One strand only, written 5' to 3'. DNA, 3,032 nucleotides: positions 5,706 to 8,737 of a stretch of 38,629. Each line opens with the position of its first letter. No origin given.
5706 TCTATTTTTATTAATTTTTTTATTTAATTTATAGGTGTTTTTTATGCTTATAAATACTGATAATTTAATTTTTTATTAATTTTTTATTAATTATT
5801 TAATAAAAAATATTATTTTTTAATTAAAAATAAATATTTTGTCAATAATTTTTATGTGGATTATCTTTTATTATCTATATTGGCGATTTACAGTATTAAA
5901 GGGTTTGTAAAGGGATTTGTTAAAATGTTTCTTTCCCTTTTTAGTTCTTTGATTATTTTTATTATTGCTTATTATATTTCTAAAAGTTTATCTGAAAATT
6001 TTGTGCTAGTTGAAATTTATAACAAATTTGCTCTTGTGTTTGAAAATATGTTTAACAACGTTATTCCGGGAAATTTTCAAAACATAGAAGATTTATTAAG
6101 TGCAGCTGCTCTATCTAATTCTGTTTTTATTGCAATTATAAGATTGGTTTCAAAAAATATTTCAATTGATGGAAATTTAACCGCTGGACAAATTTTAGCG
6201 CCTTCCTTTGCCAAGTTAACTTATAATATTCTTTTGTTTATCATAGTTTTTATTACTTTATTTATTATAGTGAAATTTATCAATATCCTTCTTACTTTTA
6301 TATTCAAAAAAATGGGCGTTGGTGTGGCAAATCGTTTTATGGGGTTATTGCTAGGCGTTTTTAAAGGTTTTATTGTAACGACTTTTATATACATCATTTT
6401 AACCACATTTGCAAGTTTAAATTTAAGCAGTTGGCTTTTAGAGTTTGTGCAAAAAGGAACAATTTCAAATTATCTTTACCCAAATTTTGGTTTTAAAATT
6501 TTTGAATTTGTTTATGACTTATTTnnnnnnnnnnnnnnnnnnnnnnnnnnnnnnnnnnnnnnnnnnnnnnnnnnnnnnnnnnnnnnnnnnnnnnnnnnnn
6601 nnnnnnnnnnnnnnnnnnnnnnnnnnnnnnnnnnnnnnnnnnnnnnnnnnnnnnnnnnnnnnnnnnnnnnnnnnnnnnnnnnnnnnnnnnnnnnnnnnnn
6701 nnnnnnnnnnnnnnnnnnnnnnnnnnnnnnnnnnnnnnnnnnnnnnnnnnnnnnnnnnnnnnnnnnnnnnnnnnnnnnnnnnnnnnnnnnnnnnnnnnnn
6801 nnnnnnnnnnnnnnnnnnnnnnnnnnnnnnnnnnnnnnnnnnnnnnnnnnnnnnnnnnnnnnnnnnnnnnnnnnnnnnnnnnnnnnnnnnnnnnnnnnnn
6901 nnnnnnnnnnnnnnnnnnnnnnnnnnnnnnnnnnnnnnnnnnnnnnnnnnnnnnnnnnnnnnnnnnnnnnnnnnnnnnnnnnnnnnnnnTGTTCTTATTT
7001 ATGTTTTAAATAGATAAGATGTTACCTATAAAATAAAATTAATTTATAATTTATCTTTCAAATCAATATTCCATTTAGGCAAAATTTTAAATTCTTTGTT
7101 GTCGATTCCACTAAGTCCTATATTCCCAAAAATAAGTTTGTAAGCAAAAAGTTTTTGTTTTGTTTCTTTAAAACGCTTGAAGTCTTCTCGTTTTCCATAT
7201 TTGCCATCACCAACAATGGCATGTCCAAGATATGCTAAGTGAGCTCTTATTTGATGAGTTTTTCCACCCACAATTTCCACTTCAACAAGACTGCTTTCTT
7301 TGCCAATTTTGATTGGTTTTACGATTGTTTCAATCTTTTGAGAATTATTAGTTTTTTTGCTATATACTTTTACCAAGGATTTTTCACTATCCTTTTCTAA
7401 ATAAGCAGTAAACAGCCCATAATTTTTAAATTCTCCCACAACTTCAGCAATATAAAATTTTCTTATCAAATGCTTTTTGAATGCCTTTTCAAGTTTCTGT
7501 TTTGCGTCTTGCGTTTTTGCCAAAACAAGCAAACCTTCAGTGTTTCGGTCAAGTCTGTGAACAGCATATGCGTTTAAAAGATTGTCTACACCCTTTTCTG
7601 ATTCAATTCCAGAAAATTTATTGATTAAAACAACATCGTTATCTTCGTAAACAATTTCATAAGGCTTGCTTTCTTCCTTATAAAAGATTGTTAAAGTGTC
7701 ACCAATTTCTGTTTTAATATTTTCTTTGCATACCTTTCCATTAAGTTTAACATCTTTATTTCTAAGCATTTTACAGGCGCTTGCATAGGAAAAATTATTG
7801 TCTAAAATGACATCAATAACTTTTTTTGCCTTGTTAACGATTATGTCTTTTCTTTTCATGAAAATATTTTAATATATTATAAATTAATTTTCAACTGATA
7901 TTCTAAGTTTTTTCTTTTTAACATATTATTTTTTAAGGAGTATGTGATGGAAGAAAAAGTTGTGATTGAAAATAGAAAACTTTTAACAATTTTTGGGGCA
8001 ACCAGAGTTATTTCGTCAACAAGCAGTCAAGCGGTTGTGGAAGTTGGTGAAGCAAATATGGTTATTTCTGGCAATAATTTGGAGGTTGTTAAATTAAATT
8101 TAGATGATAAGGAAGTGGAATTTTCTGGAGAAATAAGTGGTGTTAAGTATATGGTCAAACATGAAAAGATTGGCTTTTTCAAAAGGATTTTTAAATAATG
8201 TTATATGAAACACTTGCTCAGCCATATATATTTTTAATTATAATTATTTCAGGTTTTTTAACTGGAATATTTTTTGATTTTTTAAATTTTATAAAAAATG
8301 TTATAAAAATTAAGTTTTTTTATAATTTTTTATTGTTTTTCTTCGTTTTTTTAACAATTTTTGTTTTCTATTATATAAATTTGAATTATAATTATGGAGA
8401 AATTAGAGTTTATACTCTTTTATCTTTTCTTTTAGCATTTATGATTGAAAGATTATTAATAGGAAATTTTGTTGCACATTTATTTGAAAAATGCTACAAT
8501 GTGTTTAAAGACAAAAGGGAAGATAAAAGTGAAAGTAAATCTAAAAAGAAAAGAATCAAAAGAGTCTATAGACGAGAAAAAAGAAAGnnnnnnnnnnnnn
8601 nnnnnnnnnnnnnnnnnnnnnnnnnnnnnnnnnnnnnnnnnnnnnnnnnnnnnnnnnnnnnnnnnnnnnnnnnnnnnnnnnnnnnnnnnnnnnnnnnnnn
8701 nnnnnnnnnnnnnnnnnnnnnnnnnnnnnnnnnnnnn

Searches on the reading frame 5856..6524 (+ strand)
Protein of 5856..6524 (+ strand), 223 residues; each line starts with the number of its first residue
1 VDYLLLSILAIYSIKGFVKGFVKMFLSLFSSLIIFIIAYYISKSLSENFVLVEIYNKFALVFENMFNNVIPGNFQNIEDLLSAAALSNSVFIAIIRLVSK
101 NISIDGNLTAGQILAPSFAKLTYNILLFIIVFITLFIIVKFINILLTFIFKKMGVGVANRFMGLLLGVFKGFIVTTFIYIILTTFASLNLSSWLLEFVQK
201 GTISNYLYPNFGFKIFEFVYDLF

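Call 9: search_protein_families(library=pfam, proteins=[window:5856-6524:+], max_evalue=0.001)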
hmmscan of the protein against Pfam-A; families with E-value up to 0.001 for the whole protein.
window:5856-6524:+ (223 aa): 1 family
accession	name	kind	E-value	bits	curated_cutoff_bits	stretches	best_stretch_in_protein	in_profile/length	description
PF02674.22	Colicin_V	-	4.5e-16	59.6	29.3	2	119-194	55-130/144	Colicin V production protein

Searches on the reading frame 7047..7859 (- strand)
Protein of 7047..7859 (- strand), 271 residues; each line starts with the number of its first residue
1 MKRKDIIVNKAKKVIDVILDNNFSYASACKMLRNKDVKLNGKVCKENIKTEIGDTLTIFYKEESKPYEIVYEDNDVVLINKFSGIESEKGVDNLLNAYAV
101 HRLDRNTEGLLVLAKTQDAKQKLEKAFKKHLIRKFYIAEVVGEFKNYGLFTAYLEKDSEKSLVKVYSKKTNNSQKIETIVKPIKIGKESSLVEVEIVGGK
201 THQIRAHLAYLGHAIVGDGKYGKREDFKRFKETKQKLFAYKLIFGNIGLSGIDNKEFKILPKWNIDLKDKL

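Call 9: search_protein_families(library=pfam, proteins=[window:7047-7859:-], max_evalue=0.001)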
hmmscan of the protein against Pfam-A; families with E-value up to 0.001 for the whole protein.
window:7047-7859:- (271 aa): 2 families
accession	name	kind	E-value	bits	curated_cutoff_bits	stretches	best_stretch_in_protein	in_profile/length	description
PF00849.27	PseudoU_synth_2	-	8.8e-31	107.6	26.8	1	65-209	7-151/152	RNA pseudouridylate synthase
PF16022.11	DUF4783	-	0.00072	20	24.1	0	115-179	36-99/102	Domain of unknown function (DUF4783)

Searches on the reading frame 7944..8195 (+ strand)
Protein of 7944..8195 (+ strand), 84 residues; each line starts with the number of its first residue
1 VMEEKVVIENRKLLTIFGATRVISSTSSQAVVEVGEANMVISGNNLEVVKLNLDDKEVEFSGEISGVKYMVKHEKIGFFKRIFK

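Call 9: search_protein_families(library=pfam, proteins=[window:7944-8195:+], max_evalue=0.001)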
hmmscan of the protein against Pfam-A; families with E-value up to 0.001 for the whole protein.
window:7944-8195:+ (84 aa): 1 family
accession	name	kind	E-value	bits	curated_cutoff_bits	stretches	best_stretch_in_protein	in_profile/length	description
PF07873.16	YabP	-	1.6e-10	41.1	27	1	5-69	2-64/64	YabP family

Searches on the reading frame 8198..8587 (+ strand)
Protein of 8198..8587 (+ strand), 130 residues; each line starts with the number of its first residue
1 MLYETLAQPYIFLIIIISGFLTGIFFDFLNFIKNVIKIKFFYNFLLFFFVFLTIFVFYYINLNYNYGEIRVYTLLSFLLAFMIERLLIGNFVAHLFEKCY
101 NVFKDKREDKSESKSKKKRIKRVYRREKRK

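Call 9: search_protein_families(library=pfam, proteins=[window:8198-8587:+], max_evalue=0.001)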
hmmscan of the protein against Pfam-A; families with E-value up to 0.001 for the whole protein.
window:8198-8587:+ (130 aa): 1 family
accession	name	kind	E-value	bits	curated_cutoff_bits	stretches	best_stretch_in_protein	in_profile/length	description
PF09578.15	Spore_YabQ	-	1.5e-08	35.1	27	1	12-88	1-78/79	Spore cortex protein YabQ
